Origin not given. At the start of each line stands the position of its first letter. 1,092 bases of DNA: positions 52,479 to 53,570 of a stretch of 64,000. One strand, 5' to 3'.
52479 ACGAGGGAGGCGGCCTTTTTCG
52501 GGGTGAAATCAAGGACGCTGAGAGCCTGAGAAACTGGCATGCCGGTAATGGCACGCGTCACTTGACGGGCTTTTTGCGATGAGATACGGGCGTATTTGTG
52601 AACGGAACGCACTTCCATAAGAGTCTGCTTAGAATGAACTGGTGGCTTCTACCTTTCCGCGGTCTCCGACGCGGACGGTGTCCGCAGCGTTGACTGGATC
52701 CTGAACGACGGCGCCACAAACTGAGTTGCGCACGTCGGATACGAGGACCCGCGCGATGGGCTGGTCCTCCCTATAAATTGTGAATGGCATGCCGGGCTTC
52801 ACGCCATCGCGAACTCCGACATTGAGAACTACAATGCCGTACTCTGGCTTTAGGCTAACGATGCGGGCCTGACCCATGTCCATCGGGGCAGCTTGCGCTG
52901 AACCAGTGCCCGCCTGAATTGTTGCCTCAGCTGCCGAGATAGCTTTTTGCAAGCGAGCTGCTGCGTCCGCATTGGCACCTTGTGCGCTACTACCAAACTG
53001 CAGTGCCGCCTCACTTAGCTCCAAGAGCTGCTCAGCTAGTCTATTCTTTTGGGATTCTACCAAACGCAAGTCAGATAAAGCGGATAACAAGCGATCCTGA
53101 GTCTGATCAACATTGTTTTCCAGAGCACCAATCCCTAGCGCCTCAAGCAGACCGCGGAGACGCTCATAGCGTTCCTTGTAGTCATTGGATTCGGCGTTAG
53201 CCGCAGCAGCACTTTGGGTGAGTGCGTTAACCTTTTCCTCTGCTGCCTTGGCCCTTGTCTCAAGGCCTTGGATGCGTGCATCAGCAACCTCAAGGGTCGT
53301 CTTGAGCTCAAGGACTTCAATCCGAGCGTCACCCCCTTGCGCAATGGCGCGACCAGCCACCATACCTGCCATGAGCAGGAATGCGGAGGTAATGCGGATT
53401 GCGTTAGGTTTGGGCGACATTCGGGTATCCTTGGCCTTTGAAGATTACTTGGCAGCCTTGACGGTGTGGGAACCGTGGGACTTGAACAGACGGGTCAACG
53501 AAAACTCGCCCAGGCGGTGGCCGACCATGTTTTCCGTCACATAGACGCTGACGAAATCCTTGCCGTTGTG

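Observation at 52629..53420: Non-ribosomal secreted coiled-coil gene embedded in the S10 operon between rpsS and rplV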

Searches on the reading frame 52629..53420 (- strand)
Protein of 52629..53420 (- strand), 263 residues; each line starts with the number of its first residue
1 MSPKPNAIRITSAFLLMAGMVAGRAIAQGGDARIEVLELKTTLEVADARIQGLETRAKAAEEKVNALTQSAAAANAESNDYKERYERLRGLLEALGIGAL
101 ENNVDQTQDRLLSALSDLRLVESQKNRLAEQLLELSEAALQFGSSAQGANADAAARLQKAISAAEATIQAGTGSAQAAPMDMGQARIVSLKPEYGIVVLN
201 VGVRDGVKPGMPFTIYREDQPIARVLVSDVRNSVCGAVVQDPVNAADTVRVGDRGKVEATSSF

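Call 3: search_protein_families(library=pfam, proteins=[window:52629-53420:-], max_evalue=10)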
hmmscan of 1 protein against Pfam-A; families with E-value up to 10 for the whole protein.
window:52629-53420:- (263 aa): 13 families
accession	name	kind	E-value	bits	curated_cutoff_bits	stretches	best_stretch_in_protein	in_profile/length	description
PF02424.20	ApbE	-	0.0091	16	25.6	1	88-172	76-158/266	ApbE family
PF10046.14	BLOC1_2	-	0.0096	16.7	33.4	1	40-104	12-74/96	Biogenesis of lysosome-related organelles complex-1 subunit 2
PF11236.13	DUF3037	-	0.031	14.9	22.6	1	82-159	35-112/118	Protein of unknown function (DUF3037)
PF23735.1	KIF9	-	0.051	14.2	31.9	1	31-113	43-125/140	Kinesin-like protein KIF9 domain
PF16538.11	FlgT_C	-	0.099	13.5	27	1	197-222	4-29/77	Flagellar assembly protein T, C-terminal domain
PF06160.17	EzrA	-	0.13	10.9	39.6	1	33-92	93-152/557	Septation ring formation regulator, EzrA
PF16559.10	GIT_CC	-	0.4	10.9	28.7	1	37-64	19-46/66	GIT coiled-coil Rho guanine nucleotide exchange factor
PF00261.25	Tropomyosin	-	1.2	8.9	38.6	1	41-94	181-234/242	Tropomyosin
PF24850.1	CC_BshC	-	1.4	9.2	27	1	108-167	30-92/159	Bacillithiol biosynthesis BshC, C-terminal coiled-coil domain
PF01025.24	GrpE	-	1.7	8.7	25.8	1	43-87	6-50/165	GrpE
PF13166.12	AAA_13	-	3.2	6.7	36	1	36-135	343-442/713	AAA domain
PF20492.3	ERM_helical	-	5.1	7.6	40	1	38-80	38-80/120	Ezrin/radixin/moesin, alpha-helical domain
PF17675.6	APG6_N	-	8.3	7.3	45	1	65-142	12-93/132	Apg6 coiled-coil region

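Call 4: search_protein_families(library=ncbifam, proteins=[window:52629-53420:-], max_evalue=10)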
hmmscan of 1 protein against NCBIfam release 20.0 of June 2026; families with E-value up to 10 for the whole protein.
window:52629-53420:- (263 aa): 13 families
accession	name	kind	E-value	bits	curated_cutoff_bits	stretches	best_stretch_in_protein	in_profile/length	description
TIGR02168.1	SMC_prok_B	equivalog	0.00047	18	567.35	1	32-169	754-892/1181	chromosome segregation protein SMC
TIGR00998.1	8a0101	subfamily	0.0016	17.5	390.8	1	31-181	77-201/334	EmrA/EmrK family multidrug efflux transporter periplasmic adaptor subunit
NF045487.1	ASRP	equivalog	0.0034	16.1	300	1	46-142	315-465/593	archaea-specific SMC-related protein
NF040598.1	Ala_zip_lipo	subfamily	0.0056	17.2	43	1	12-88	6-83/90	Lpp/OprI family alanine-zipper lipoprotein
TIGR04211.1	SH3_and_anchor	equivalog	0.011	15.4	65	1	19-131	51-161/198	TIGR04211 family SH3 domain-containing protein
TIGR02169.1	SMC_prok_A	equivalog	0.024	12.3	729.4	1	38-134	341-439/1165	chromosome segregation protein SMC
NF002572.0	PRK02224.1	equivalog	0.03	12.6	1087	1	31-136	332-432/888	DNA double-strand break repair ATPase Rad50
TIGR04523.1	Mplasa_alph_rch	subfamily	0.055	11.4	270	1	38-142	416-522/745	helix-rich protein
TIGR03185.1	DNA_S_dndD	equivalog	0.22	9.9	245.85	1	46-155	207-315/650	DNA sulfur modification protein DndD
NF045780.1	TrlF_fam_ATP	equivalog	0.82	8.3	350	1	38-165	481-605/944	TrlF family AAA-like ATPase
NF041035.1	Rad50_Halo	equivalog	1.3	7.2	1000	1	39-171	249-382/883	DNA double-strand break repair ATPase Rad50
NF052504.1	sll1863_fam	domain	1.4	9.2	35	1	38-89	8-60/93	sll1863 family stress response protein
NF010520.0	PRK13922.13-5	equivalog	7.5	5.8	343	1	174-215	102-145/263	rod shape-determining protein MreC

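Call 5: find_homologous_proteins(query=window:52629-53420:-)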
Query window:52629-53420:- (263 aa): 253 proteins with E <= 0.001 among 8000 candidates; the best 120 are listed.
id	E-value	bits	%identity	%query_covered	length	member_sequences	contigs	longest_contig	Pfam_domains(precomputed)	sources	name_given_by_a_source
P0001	5.0e-156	535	100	100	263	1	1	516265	-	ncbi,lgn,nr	ncbi:MAG: hypothetical protein H7A55_16920 [Verrucomicrobiaceae bacterium]|nr:hypothetical protein [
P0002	1.5e-136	471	88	100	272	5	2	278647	-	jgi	-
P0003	1.2e-124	432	84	97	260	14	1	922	-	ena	-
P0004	4.0e-77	277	58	97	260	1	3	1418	-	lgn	-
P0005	6.5e-77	276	58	97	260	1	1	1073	-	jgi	-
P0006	2.5e-75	271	57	96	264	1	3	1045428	-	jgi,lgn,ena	jgi:cell division protein FtsB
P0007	3.4e-75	271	57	96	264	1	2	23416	-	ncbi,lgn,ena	ncbi:MAG: hypothetical protein V4599_09745 [Verrucomicrobiota bacterium]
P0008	5.6e-75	270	57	96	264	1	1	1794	-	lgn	-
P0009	6.2e-75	270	56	96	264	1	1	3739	-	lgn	-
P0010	7.6e-75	269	56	96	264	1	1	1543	-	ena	-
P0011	1.0e-74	269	57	96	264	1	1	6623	-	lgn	-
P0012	1.1e-74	269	59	89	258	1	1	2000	-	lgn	-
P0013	1.4e-74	269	55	99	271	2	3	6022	-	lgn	-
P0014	1.7e-74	268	59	87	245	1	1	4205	-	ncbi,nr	ncbi:MAG TPA: hypothetical protein DCP71_04125 [Verrucomicrobiales bacterium]|nr:hypothetical protei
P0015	2.1e-74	268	54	100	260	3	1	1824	-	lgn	-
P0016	3.2e-74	267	57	96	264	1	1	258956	-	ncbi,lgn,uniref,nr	ncbi:hypothetical protein [Prosthecobacter dejongeii]|uniref:Chromosome segregation ATPase n=1 Tax=P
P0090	6.3e-71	257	55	95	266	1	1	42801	-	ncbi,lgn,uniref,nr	ncbi:hypothetical protein EI77_04570 [Prosthecobacter fusiformis]|uniref:Uncharacterized protein n=1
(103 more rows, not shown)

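Call 6: find_encoding_contigs(protein=P0016, flank=4000, max_places=3)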
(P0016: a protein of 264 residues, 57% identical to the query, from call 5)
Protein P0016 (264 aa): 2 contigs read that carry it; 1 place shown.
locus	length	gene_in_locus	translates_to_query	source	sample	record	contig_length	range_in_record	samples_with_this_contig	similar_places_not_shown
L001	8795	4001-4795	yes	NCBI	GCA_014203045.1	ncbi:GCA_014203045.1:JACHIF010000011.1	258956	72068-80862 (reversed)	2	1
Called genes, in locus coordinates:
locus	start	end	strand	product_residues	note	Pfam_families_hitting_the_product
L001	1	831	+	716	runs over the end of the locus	PF00009:GTP_EFTU, PF22042:EF-G_D2, PF03144:GTP_EFTU_D2, PF14492:EFG_III, PF16658:RF3_C (weak), PF03764:EFG_IV, PF00679:EFG_C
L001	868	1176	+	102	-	PF00338:Ribosomal_S10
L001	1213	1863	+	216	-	PF00297:Ribosomal_L3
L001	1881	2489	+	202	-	PF00573:Ribosomal_L4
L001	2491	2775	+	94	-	PF00276:Ribosomal_L23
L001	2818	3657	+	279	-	PF00181:Ribosomal_L2_N, PF03947:Ribosomal_L2_C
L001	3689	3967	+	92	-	PF00203:Ribosomal_S19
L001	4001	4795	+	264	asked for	-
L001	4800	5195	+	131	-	PF00237:Ribosomal_L22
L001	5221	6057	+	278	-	PF07650:KH_2, PF00189:Ribosomal_S3_C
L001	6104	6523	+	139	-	PF00252:Ribosomal_L16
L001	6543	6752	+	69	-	PF00831:Ribosomal_L29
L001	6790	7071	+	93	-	PF00366:Ribosomal_S17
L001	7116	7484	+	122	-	PF00238:Ribosomal_L14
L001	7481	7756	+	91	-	PF00467:KOW, PF17136:ribosomal_L24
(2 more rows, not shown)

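Call 7: find_encoding_contigs(protein=P0090, flank=4000, max_places=3)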
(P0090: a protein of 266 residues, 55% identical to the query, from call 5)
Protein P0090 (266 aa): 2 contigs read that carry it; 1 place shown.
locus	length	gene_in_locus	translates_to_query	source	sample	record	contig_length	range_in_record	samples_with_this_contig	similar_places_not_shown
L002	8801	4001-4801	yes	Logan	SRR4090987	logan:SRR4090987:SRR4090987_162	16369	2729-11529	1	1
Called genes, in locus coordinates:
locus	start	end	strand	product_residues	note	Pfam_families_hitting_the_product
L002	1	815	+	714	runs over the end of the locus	PF00009:GTP_EFTU, PF22042:EF-G_D2, PF03144:GTP_EFTU_D2, PF14492:EFG_III, PF16658:RF3_C (weak), PF03764:EFG_IV, PF00679:EFG_C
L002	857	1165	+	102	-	PF00338:Ribosomal_S10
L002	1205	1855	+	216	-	PF00297:Ribosomal_L3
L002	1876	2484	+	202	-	PF00573:Ribosomal_L4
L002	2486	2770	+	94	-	PF00276:Ribosomal_L23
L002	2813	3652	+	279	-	PF00181:Ribosomal_L2_N, PF03947:Ribosomal_L2_C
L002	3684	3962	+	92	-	PF00203:Ribosomal_S19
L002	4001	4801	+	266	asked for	-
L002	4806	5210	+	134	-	PF00237:Ribosomal_L22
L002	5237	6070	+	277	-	PF07650:KH_2, PF00189:Ribosomal_S3_C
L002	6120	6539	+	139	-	PF00252:Ribosomal_L16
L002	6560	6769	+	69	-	PF06698:DUF1192 (faint), PF00831:Ribosomal_L29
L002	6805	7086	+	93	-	PF00366:Ribosomal_S17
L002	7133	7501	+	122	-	PF00238:Ribosomal_L14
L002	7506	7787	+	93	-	PF00467:KOW, PF17136:ribosomal_L24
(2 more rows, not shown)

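Call 12: find_related_loci(query=A1, collection=genome_contigs, flank=3000)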
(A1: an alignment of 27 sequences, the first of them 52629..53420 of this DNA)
Query A1 (263 aa) in genome_contigs; peptide patterns used: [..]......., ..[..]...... (x = any residue, [..] = any of these).
198 stretches matched a pattern; 97 encode a relative of the query (tblastn E <= 1e-3); the best 80 are kept; 80 distinct loci.
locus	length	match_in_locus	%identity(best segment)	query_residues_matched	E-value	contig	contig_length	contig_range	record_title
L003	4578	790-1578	83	1-263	5e-130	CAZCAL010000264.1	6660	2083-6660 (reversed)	MAG TPA_asm: uncultured Verrucomicrobiaceae bacterium isolate binchicken_co326_175 genome assembly, contig: NODE_6481_le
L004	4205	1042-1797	57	12-263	2e-83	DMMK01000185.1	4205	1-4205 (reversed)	MAG TPA_asm: Verrucomicrobiales bacterium isolate UBA9449 contig_2528, whole genome shotgun sequence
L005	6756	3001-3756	57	12-263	7e-83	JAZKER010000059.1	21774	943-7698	MAG: Verrucomicrobiota bacterium isolate DC_HB_02_SPN181219-bin043_1 DCHB02SPN_B043_1_000000000059, whole genome shotgun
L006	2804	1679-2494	52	2-263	2e-80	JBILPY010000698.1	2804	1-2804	MAG: Prosthecobacter sp. isolate ME2018-05-24_3300044972_group8_bin89 Rohwer_bin2787_scaffold_31110_c1, whole genome sho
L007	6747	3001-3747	56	10-257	8e-79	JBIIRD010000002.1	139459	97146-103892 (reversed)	MAG: Prosthecobacter sp. isolate ME2003-08-07pf_3300034283_group2_bin103 Rohwer_bin2773_scaffold_10_c1, whole genome sho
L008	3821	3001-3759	55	12-263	7e-79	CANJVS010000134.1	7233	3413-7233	MAG: Verrucomicrobiaceae bacterium isolate RH-23may17-92 genome assembly, contig: RH-23may17-C86591, whole genome shotgu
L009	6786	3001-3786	54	8-263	1e-78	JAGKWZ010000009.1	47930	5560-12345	MAG: Verrucomicrobiaceae bacterium isolate P8_D7_6 P8_D7_6_34, whole genome shotgun sequence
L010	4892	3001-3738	56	13-257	2e-78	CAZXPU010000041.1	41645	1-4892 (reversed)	MAG TPA_asm: uncultured Brevifollis sp. isolate SRP292972_co3_92 genome assembly, contig: NODE_673_length_41645_cov_6.56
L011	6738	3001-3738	55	13-257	1e-77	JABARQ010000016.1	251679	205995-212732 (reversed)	MAG: Prosthecobacter sp. isolate Bin_70R c_000000000222, whole genome shotgun sequence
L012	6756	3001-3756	56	12-263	2e-77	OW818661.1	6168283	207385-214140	metagenome genome assembly, chromosome: 1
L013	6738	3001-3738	56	12-257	1e-76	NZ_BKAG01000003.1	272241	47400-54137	Brevifollis gellanilyticus strain NBRC 108608 sequence003, whole genome shotgun sequence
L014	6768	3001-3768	55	6-263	1e-76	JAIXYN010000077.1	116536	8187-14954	MAG: Verrucomicrobiaceae bacterium isolate D8_MAG_00016 pond_D8_MAG_00016_000000000039, whole genome shotgun sequence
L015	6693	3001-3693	59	34-263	6e-77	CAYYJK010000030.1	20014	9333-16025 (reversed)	MAG TPA_asm: uncultured Brevifollis sp. isolate binchicken_co263_339 genome assembly, contig: NODE_1882_length_20014_cov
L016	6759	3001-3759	55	8-263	8e-77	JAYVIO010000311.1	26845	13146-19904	MAG: Verrucomicrobiales bacterium isolate GL51_DN_metabinner_8 GL51_DN_metabinner_8_310, whole genome shotgun sequence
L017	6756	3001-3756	56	9-263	1e-76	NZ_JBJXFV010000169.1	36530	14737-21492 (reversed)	MAG: Prosthecobacter sp. isolate F1F2.bin.412 k127_8764000, whole genome shotgun sequence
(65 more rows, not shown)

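Call 16: predict_structure(alignment_id=A1)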
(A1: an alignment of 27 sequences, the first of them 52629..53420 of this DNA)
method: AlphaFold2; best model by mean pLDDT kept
length: 263 residues; sequences in the alignment: 27
mean_pLDDT: 59.4   pTM: 0.28
mean pLDDT of the five models: 59.4, 58.3, 56.7, 56.0, 51.0
residues with pLDDT >= 90: 0; 70-90: 47; 50-70: 160; < 50: 56
segments of 3 or more residues with pLDDT < 50: 1-4, 17-31, 118-121, 142-149, 168-180, 261-263
pLDDT, mean of each block of 10 residues (from residue 1): 43 49 42 55 58 57 60 63 72 64 62 58 54 58 49 58 55 40 67 71 71 73 74 70 60 64 42
secondary structure, 60 per line:
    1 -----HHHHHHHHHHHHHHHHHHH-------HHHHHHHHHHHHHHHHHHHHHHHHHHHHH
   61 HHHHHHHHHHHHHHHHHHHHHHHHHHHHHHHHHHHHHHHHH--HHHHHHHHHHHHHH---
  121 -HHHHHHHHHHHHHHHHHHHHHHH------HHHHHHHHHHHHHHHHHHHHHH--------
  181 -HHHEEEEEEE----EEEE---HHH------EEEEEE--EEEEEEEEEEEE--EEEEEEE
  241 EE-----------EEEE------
elements in order: H6-24 H32-101 H104-117 H122-144 H151-172 E185-191 E196-199 E212-217 E220-231 E234-242 E254-257

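Call 33: find_homologous_proteins(query=A3, max_evalue=0.00001)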
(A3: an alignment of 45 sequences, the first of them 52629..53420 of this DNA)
Query A3 (45 sequences) (263 aa, profile of the alignment): 240 proteins with E <= 0.00001 among 8000 candidates; the best 120 are listed.
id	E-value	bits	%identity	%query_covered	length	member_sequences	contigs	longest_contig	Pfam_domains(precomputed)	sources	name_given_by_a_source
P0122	3.7e-81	291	50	93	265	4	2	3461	-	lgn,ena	-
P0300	6.4e-81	290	53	96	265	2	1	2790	-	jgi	jgi:FKBP-type peptidyl-prolyl cis-trans isomerase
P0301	1.3e-78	282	55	90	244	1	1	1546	-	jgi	jgi:FKBP-type peptidyl-prolyl cis-trans isomerase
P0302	2.1e-78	281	54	87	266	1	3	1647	-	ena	-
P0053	2.2e-78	281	55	89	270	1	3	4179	-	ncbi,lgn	-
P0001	2.8e-78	281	100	100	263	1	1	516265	-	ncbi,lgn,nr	ncbi:MAG: hypothetical protein H7A55_16920 [Verrucomicrobiaceae bacterium]|nr:hypothetical protein [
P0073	4.0e-77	277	54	97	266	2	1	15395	-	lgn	-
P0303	1.4e-76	276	56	89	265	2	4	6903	-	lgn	-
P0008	2.5e-76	275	57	96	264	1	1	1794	-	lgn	-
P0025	2.9e-76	274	57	89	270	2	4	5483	-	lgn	-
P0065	4.0e-76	274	57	89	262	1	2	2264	-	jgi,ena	-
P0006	6.3e-76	273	57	96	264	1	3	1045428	-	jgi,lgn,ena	jgi:cell division protein FtsB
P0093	6.7e-76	273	56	90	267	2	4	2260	-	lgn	-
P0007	6.8e-76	273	57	96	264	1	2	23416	-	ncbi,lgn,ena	ncbi:MAG: hypothetical protein V4599_09745 [Verrucomicrobiota bacterium]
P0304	7.5e-76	273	55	95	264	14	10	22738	-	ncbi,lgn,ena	-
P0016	2.1e-74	268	57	96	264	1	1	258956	-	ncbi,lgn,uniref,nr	ncbi:hypothetical protein [Prosthecobacter dejongeii]|uniref:Chromosome segregation ATPase n=1 Tax=P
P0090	6.0e-73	264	55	95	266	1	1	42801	-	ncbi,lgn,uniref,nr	ncbi:hypothetical protein EI77_04570 [Prosthecobacter fusiformis]|uniref:Uncharacterized protein n=1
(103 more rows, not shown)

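Call 64: search_solved_structures(query=A3, max_evalue=1)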
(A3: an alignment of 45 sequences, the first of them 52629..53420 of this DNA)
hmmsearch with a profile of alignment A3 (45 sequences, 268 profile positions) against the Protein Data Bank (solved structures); distinct sequences matched with E-value up to 1: 74 (the best 60 are shown).
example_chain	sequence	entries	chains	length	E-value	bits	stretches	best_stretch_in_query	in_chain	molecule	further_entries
8tzk_E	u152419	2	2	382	9.2e-05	25.2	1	11-118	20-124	Peptidase M23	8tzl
8glv_Fm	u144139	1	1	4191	0.00097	21.8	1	16-102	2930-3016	AAA+ ATPase domain-containing protein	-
3trt_A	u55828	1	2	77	0.007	19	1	37-100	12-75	Vimentin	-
4xa3_A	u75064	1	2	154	0.0091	18.7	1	46-144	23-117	Gp7-MYH7(1361-1425)-Eb1 chimera protein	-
4zxq_A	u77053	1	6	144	0.014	18.1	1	16-106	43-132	Tail needle protein gp26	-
6ysy_A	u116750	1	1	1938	0.017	17.8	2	32-189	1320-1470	Myosin-4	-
2jee_A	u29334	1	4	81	0.017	17.7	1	42-97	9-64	CELL DIVISION PROTEIN ZAPB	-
2xg7_A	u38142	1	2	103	0.018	17.7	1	24-97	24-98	BONE MARROW STROMAL ANTIGEN 2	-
7d2e_A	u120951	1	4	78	0.018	17.7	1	41-97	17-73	Liprin-alpha-2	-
9j3d_D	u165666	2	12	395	0.018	17.7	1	231-262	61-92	RND efflux system, MexC-like protein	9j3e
4zry_B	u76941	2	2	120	0.019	17.6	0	34-81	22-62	Keratin, type II cytoskeletal 1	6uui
9e5c_7b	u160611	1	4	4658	0.022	17.4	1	9-98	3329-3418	Dynein heavy chain, putative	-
3cvf_A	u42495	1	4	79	0.026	17.1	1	45-98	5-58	Homer protein homolog 3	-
4lin_A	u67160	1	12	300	0.03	16.9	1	16-105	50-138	Tail needle protein gp26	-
3nwh_A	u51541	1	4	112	0.031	16.9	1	19-97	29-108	Bone marrow stromal antigen 2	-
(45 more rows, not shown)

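Call 65: search_protein_families(library=pfam, alignment_id=A3, max_evalue=0.01)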
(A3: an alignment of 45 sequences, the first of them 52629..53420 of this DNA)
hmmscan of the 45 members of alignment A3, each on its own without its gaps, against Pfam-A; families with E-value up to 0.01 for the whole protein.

A. member 1, window:52629-53420:- (263 aa): 2 families
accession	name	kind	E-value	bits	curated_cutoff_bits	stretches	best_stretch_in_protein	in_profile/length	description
PF02424.20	ApbE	-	0.0091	16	25.6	0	88-172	76-158/266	ApbE family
PF10046.14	BLOC1_2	-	0.0096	16.7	33.4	0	40-104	12-74/96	Biogenesis of lysosome-related organelles complex-1 subunit 2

B. families by the number of members that match (of 45 scanned): 29 families (the first 25 are shown)
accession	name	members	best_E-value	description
PF16538.11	FlgT_C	6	0.0016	Flagellar assembly protein T, C-terminal domain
PF08614.16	ATG16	2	7.8e-05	Autophagy protein 16 (ATG16)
PF10473.14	CENP-F_leu_zip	2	0.0015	Leucine-rich repeats of kinetochore protein Cenp-F/LEK1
PF04102.17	SlyX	2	0.004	SlyX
PF15742.10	DUF4686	1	4e-05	Domain of unknown function (DUF4686)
PF18035.6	Bap31_Bap29_C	1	5.3e-05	Bap31/Bap29 cytoplasmic coiled-coil domain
PF06005.17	ZapB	1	6.8e-05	Cell division protein ZapB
PF25785.1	TPR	1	8.2e-05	Nucleoprotein TPR-like domain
PF13851.11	GAS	1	0.00048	Growth-arrest specific micro-tubule binding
PF00038.26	Filament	1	0.0012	Intermediate filament protein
PF07200.18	Mod_r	1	0.0013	Modifier of rudimentary (Mod(r)) protein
PF08961.15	NRBF2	1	0.0014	Nuclear receptor-binding factor 2, autophagy regulator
PF12795.12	MscS_porin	1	0.0016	Mechanosensitive ion channel porin domain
PF05859.17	Mis12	1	0.0017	Mis12 protein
PF24245.1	INO80F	1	0.0017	INO80 complex subunit F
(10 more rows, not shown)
